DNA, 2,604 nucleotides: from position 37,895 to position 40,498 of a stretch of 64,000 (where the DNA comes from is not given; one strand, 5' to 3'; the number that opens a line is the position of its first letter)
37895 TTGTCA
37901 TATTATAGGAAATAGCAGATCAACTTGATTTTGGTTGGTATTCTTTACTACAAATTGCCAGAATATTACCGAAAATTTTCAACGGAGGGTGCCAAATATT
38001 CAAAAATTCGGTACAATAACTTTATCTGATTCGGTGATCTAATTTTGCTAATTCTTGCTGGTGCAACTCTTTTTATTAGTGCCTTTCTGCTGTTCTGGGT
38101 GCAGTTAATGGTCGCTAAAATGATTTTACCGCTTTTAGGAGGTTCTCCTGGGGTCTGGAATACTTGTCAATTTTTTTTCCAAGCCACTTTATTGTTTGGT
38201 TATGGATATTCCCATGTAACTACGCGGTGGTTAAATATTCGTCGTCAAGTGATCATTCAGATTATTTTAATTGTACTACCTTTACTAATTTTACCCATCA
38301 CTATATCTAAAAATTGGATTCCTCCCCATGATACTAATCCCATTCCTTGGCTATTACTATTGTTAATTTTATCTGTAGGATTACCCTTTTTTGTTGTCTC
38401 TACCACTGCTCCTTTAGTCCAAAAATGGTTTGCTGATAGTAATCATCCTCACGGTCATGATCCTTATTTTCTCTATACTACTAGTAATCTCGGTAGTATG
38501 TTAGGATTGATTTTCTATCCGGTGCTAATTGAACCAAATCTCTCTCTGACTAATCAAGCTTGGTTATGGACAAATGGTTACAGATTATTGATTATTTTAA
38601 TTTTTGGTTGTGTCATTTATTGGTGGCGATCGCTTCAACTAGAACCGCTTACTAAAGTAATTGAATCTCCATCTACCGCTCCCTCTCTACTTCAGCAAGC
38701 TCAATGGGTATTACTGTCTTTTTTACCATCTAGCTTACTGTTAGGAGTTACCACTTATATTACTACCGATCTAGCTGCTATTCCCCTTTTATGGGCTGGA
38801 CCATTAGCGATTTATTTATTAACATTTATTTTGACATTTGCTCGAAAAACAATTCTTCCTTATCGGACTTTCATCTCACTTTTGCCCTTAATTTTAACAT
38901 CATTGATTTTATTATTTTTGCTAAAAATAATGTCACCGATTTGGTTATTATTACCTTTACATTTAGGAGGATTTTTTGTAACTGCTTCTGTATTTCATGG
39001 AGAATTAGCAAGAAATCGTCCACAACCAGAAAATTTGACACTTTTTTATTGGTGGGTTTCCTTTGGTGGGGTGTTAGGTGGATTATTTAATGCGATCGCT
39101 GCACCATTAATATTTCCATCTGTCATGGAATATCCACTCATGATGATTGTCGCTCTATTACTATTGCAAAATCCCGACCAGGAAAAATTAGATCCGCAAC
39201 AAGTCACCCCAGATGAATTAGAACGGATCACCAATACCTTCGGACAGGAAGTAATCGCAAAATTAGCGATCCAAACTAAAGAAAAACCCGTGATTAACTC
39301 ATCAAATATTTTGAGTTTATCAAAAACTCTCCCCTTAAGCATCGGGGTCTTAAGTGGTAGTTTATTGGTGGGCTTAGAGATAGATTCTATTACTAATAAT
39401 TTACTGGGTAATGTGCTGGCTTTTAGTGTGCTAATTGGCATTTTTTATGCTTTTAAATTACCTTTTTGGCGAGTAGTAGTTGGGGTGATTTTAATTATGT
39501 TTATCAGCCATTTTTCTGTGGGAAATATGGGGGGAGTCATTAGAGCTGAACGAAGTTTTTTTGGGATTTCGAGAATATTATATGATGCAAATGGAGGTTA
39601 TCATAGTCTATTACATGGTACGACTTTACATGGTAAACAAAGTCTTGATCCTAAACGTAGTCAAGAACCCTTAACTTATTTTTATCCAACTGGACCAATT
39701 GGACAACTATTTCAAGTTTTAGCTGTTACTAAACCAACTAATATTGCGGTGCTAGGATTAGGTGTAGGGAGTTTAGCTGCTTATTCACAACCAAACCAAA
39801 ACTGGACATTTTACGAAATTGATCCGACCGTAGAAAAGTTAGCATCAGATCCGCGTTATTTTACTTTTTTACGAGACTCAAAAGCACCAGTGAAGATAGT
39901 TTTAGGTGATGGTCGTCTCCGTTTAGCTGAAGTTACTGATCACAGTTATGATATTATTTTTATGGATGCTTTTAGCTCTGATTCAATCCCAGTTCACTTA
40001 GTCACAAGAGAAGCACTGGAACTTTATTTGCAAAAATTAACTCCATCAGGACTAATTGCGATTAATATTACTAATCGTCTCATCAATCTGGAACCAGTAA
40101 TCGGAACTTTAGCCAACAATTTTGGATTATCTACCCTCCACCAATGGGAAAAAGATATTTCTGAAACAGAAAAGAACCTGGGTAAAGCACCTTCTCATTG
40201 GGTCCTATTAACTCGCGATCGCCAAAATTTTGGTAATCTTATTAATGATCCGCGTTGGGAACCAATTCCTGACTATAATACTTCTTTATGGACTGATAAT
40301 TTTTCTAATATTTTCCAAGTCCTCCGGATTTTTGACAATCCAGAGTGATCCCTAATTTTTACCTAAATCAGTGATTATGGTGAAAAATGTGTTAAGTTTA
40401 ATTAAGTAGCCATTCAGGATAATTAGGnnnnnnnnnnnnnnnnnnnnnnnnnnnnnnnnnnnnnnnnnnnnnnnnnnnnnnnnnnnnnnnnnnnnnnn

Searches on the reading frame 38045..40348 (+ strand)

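Call 48: search_protein_families(library=ncbifam, proteins=[window:38045-40348:+], max_evalue=0.00001)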
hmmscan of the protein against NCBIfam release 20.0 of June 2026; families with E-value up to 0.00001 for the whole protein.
window:38045-40348:+ (767 aa): 2 families
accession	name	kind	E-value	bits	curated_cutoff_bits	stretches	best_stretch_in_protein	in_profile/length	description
NF037959.1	MFS_SpdSyn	subfamily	2e-18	66.4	40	1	581-694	296-407/480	fused MFS/spermidine synthase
NF003380.0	PRK04457.1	equivalog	8e-12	44.7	304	1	559-693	65-198/265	polyamine aminopropyltransferase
